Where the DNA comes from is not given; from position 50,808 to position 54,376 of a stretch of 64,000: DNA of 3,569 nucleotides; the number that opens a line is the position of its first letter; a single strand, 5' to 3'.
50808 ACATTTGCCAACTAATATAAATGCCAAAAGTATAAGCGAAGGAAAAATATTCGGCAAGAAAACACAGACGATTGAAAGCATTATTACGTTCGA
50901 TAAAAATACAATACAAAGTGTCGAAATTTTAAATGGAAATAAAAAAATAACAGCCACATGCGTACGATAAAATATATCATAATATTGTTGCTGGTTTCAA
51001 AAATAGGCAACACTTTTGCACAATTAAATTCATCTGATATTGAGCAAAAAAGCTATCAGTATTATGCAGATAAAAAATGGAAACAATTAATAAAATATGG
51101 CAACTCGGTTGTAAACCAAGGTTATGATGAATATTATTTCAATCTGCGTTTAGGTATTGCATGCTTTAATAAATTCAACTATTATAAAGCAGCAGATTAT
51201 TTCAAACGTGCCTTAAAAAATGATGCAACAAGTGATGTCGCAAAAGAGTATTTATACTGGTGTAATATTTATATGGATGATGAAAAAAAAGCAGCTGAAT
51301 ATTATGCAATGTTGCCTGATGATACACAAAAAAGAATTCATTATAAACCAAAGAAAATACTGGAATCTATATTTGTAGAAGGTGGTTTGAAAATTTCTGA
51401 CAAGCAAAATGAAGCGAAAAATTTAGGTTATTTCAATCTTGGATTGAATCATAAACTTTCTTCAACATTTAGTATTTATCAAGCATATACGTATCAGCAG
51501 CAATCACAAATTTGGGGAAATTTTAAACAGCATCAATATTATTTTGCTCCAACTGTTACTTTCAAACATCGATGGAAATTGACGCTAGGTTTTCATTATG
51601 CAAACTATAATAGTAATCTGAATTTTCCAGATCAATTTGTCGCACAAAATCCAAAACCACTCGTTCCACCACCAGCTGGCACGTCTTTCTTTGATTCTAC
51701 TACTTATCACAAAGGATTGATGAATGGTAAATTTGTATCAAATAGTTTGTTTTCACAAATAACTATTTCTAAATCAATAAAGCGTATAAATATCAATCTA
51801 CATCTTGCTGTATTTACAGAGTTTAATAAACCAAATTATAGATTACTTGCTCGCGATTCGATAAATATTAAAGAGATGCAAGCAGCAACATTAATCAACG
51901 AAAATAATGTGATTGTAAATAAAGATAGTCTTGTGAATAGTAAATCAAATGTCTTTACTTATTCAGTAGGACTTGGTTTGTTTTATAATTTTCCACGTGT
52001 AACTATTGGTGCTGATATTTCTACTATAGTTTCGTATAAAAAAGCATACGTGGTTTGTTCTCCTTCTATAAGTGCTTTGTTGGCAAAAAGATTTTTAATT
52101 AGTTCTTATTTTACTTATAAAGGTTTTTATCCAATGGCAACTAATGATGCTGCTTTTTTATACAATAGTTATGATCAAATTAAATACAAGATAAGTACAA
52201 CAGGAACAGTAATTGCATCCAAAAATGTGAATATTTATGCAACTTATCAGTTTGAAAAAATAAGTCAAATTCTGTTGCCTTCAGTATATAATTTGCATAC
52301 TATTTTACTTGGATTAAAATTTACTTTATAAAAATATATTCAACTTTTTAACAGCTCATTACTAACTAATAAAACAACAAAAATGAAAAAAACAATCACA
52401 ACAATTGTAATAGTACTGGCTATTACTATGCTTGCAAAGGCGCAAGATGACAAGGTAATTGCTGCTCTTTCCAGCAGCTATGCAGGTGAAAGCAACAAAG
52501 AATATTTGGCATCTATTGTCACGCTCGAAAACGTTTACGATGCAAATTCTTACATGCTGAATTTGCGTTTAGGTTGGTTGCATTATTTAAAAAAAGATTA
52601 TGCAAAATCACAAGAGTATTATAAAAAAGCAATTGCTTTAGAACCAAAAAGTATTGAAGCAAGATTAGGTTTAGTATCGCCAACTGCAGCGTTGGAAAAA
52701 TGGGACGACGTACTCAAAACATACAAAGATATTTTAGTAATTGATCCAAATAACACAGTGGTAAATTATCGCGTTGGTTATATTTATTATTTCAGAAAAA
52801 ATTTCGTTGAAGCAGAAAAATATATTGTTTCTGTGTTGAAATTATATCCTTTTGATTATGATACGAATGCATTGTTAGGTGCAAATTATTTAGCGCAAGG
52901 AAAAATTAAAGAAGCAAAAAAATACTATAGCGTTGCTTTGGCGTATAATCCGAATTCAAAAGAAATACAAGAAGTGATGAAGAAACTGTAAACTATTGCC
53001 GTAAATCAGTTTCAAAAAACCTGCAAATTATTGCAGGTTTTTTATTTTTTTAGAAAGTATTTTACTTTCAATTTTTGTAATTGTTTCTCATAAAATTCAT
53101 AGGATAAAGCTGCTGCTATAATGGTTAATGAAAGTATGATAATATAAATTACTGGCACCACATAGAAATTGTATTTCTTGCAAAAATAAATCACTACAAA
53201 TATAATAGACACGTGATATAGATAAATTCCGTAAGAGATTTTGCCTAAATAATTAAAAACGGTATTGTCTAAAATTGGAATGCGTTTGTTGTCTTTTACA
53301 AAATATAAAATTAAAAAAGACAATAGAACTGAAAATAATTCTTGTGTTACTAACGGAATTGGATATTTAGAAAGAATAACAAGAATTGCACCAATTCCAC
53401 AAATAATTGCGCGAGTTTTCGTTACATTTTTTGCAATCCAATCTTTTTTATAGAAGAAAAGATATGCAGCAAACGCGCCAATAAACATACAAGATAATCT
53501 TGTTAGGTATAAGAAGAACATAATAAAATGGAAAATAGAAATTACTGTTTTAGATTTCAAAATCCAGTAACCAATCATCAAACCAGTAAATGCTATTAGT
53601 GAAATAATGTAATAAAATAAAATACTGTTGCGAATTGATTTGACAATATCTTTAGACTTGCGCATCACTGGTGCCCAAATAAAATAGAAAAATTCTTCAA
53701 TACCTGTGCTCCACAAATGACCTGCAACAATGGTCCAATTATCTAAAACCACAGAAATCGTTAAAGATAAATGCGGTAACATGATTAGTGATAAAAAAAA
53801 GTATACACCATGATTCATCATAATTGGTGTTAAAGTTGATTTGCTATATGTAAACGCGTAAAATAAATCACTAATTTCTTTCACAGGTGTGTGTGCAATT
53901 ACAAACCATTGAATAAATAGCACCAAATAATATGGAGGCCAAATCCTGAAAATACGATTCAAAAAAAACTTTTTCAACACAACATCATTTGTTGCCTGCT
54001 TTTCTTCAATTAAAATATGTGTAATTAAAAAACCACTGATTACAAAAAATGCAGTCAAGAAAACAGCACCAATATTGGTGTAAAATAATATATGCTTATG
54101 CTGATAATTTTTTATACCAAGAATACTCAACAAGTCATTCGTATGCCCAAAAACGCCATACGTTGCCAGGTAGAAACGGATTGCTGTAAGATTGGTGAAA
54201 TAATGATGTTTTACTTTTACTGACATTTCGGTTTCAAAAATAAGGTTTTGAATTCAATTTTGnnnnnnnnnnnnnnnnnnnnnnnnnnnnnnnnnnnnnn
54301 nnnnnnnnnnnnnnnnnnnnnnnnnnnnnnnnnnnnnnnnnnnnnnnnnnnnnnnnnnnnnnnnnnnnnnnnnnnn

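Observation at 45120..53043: AraC-headed seven-gene locus combining a stand-alone PqqD/RRE-like protein, an ATP-grasp ligase, a PLP decarboxylase, a channel-peptidase fusion and envelope proteins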

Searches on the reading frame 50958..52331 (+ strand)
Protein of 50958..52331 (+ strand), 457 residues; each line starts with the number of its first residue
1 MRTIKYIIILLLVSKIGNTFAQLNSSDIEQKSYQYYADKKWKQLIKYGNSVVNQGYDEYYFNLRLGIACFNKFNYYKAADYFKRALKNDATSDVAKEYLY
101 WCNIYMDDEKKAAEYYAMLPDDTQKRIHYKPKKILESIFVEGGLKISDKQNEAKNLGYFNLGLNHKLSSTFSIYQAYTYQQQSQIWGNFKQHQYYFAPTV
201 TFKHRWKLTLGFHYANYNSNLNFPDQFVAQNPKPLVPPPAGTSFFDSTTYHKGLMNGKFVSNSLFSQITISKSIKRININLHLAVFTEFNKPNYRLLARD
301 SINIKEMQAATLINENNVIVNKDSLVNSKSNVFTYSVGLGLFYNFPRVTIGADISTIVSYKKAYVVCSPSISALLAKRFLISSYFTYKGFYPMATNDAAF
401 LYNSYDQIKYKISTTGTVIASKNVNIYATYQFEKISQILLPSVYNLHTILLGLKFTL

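Call 3: search_protein_families(library=pfam, proteins=[window:50958-52331:+], max_evalue=0.01)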
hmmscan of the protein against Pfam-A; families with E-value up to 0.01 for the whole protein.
window:50958-52331:+ (457 aa): 2 families
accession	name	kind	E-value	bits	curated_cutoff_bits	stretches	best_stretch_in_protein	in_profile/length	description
PF00515.34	TPR_1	-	0.0028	17.9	27.8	1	64-89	6-31/34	Tetratricopeptide repeat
PF07719.23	TPR_2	-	0.004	17.6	27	1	63-89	5-31/34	Tetratricopeptide repeat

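Call 4: search_protein_families(library=ncbifam, proteins=[window:50958-52331:+], max_evalue=0.01)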
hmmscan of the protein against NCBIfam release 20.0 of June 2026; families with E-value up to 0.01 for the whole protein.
window:50958-52331:+ (457 aa): 1 family
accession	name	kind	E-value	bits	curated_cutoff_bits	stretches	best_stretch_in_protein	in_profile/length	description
TIGR02552.1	LcrH_SycD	equivalog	0.0079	15.9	104.8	0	31-117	24-110/136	SycD/LcrH family type III secretion system chaperone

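Call 27: search_protein_families(library=pfam, alignment_id=A2, max_evalue=1)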
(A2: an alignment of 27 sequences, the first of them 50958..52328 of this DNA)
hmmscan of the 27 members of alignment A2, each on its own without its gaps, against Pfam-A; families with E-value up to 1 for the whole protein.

A. member 1, window:50958-52328:+ (457 aa): 4 families
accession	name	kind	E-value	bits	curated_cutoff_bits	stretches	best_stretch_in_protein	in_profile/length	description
PF00515.34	TPR_1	-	0.0028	17.9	27.8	1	64-89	6-31/34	Tetratricopeptide repeat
PF07719.23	TPR_2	-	0.004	17.6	27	1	63-89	5-31/34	Tetratricopeptide repeat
PF13432.12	TPR_16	-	0.2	12.6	32.7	1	42-92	21-64/65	Tetratricopeptide repeat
PF14559.12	TPR_19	-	0.21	12.4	25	1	77-130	9-62/68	Tetratricopeptide repeat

B. families by the number of members that match (of 27 scanned): 26 families (the first 25 are shown)
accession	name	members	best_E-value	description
PF07719.23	TPR_2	23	6.9e-06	Tetratricopeptide repeat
PF00515.34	TPR_1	21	8.5e-07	Tetratricopeptide repeat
PF14559.12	TPR_19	10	0.0007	Tetratricopeptide repeat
PF13181.12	TPR_8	7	0.00014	Tetratricopeptide repeat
PF13424.12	TPR_12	6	0.0048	Tetratricopeptide repeat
PF13174.12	TPR_6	5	0.00074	Tetratricopeptide repeat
PF13414.12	TPR_11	5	0.0034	TPR repeat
PF13432.12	TPR_16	3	0.064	Tetratricopeptide repeat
PF10082.15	BBP2_2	2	0.00017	Putative beta-barrel porin 2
PF13428.12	TPR_14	2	0.0011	Tetratricopeptide repeat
PF13374.12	TPR_10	2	0.0012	Tetratricopeptide repeat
PF13609.12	Porin_4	1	0.0021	Gram-negative porin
PF13283.12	NfrA_C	1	0.018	Bacteriophage N adsorption protein A C-term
PF07437.17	YfaZ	1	0.019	YfaZ precursor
PF12895.13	ANAPC3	1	0.021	Anaphase-promoting complex, cyclosome, subunit 3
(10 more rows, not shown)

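Call 47: search_solved_structures(query=A2, max_evalue=1)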
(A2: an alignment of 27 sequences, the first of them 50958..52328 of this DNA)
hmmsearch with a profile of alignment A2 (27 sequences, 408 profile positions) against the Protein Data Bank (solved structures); distinct sequences matched with E-value up to 1: 67 (the best 60 are shown).
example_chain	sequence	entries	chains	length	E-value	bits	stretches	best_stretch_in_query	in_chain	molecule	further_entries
9qhb_A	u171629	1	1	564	3.2e-47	164.6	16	67-120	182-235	Engineered tetratricopeptide repeat protein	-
9qhc_A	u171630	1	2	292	3e-26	95.6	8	67-120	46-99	Engineered tetratricopeptide repeat protein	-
8bu0_A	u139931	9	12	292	4.7e-23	85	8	67-120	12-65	Consensus tetratricopeptide repeat protein | Crystal structure of an 8-repeat consensus TPR superhelix with Zinc. | Monomer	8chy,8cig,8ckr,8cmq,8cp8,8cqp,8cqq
2fo7_A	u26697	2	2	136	1.2e-12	50.8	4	67-120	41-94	SYNTHETIC CONSENSUS TPR PROTEIN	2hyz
8ch0_A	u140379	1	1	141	1.3e-12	50.7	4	67-120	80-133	Consensus tetratricopeptide repeat protein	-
3kd7_A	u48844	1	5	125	1.2e-10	44.1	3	66-101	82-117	CTPR390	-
1na0_A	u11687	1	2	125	6.1e-09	38.5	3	67-101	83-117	designed protein CTPR3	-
2avp_A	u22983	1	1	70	3.4e-07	32.8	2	67-120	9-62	synthetic consensus TPR protein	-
9gzg_A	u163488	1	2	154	6.8e-07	31.8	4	67-121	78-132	Engineered CTPR protein with glutamic acids for conductivity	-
6vfj_B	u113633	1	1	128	9e-07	31.4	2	67-95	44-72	I53_dn5B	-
1na3_A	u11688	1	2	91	1.8e-06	30.4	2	67-101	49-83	designed protein CTPR2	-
6v8e_A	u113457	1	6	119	7.2e-06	28.4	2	67-101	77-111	Designed protein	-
6vfi_B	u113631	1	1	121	8.2e-06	28.3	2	67-94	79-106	O43_dn18B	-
6vfh_A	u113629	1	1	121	9.7e-06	28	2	67-120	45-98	T33_dn10A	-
4rg6_A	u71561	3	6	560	1.5e-05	27.4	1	67-114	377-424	Cell division cycle protein 27 homolog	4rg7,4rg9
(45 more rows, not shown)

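Call 56: search_protein_families(library=padloc, proteins=[window:50958-52331:+], max_evalue=0.001)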
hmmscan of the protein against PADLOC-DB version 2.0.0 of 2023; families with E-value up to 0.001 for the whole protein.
window:50958-52331:+ (457 aa): 0 families

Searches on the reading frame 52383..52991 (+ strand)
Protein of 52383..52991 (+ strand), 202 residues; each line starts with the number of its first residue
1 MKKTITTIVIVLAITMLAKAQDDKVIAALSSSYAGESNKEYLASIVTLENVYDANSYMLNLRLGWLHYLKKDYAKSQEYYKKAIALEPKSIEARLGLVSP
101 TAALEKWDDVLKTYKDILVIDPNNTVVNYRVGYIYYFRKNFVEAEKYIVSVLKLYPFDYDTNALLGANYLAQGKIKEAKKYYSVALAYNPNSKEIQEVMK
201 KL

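Call 3: search_protein_families(library=pfam, proteins=[window:52383-52991:+], max_evalue=0.01)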
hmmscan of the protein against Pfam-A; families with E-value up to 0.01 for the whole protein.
window:52383-52991:+ (202 aa): 14 families
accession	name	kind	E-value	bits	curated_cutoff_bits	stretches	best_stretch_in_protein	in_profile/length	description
PF07719.23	TPR_2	-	2.4e-19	68.2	27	2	62-89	6-33/34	Tetratricopeptide repeat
PF00515.34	TPR_1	-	8.5e-16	57.5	27.8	2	62-89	6-33/34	Tetratricopeptide repeat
PF14559.12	TPR_19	-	7.7e-14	52.2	25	2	139-202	5-68/68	Tetratricopeptide repeat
PF13428.12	TPR_14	-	3.6e-11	43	23.5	0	61-98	5-42/44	Tetratricopeptide repeat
PF13181.12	TPR_8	-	6.9e-11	41.8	25.7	1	61-89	5-33/34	Tetratricopeptide repeat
PF13431.12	TPR_17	-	1.7e-08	34.5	24.4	0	114-145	2-33/34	Tetratricopeptide repeat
PF13174.12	TPR_6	-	2.2e-08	34.7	26.3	0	61-90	4-33/33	Tetratricopeptide repeat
PF13424.12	TPR_12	-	5.4e-08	33.4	30.1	1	128-187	6-73/77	Tetratricopeptide repeat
PF13432.12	TPR_16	-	1.2e-06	29.3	32.7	0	48-89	20-63/65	Tetratricopeptide repeat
PF13414.12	TPR_11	-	8.1e-06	25.9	26.8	0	67-97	4-34/42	TPR repeat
PF23914.1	TPR_CcmH_CycH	-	5e-05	23.6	42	0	141-192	103-154/158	Cytochrome c-type biogenesis protein H TPR domain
PF13374.12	TPR_10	-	0.00014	22.2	27.5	0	63-86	8-31/42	Tetratricopeptide repeat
PF24575.1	TPR_Slam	-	0.0011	19.8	35.2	0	52-97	42-87/104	Surface lipoprotein assembly modifier, N-terminal TPR repeats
PF13176.12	TPR_7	-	0.0013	19.2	27.9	0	62-88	4-32/36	Tetratricopeptide repeat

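Call 4: search_protein_families(library=ncbifam, proteins=[window:52383-52991:+], max_evalue=0.01)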
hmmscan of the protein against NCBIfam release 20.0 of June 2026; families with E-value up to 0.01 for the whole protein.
window:52383-52991:+ (202 aa): 14 families
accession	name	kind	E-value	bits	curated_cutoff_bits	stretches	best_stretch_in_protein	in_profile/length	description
TIGR02917.1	PEP_TPR_lipo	equivalog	1.3e-12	46.5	312.2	2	41-125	450-533/899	XrtA/PEP-CTERM system TPR-repeat protein PrsT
NF040959.1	MamA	equivalog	3.5e-08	33.1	200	1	102-194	82-174/204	magnetosome protein MamA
TIGR02552.1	LcrH_SycD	equivalog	7.7e-08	32.1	104.8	2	62-152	23-113/136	SycD/LcrH family type III secretion system chaperone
TIGR02521.1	type_IV_pilW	equivalog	3e-07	30.2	154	1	130-195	36-101/234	type IV pilus biogenesis/stability protein PilW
TIGR00540.1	TPR_hemY_coli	hypoth_equivalog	1.2e-06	27.6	142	1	105-183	306-383/385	heme biosynthesis-associated TPR protein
NF047371.1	FlcA_CTERM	equivalog_domain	5.8e-06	25.1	300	1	111-189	459-537/646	periplasmic flagellar collar protein FlcA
TIGR00990.1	3a0801s09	subfamily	1.7e-05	23.7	757.25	1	45-156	320-430/615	mitochondrial import receptor subunit TOM70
TIGR03939.1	PGA_TPR_OMP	equivalog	3.9e-05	22.1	366.65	0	70-134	99-163/800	poly-beta-1,6 N-acetyl-D-glucosamine export porin PgaA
NF033762.1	social_mot_Tgl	equivalog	5.4e-05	22.7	225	0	108-186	48-127/252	social motility TPR repeat lipoprotein Tgl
NF008520.0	PRK11447.1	equivalog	0.00035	18.5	858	1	18-150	315-443/1157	cellulose synthase complex outer membrane protein BcsC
TIGR02795.1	tol_pal_ybgF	equivalog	0.00053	20.6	90.1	0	132-199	9-79/119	tol-pal system protein YbgF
NF052304.1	CdsG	equivalog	0.0011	19.2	170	0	112-183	29-101/133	CdsG family type III secretion system protein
NF033920.0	C39_PA2778_fam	equivalog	0.0019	17.7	150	0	9-106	143-239/255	PA2778 family cysteine peptidase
TIGR04510.1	mod_pep_cyc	subfamily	0.0098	14.4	400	0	97-187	480-564/814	putative peptide modification system cyclase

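Call 56: search_protein_families(library=padloc, proteins=[window:52383-52991:+], max_evalue=0.001)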
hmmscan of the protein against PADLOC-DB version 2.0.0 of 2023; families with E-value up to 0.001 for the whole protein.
window:52383-52991:+ (202 aa): 0 families

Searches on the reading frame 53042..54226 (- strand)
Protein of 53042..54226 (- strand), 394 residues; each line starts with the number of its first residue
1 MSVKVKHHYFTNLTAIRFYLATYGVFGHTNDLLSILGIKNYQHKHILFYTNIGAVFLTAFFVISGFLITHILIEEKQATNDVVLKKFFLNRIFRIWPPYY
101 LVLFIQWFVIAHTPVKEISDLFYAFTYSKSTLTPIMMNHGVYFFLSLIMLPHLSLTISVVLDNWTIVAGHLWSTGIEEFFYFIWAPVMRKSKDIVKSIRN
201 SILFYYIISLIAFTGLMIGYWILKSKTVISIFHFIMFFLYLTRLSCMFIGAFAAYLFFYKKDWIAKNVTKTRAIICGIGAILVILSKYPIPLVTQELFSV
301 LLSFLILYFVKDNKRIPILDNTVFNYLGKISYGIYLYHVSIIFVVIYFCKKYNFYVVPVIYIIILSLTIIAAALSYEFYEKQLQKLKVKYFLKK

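Call 59: search_protein_families(library=pfam, proteins=[window:53042-54226:-], max_evalue=0.0001)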
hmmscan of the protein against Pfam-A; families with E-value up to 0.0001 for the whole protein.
window:53042-54226:- (394 aa): 1 family
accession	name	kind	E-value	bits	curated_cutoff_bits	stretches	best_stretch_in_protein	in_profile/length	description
PF01757.29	Acyl_transf_3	-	1e-19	71.2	31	1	12-374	3-323/326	Acyltransferase domain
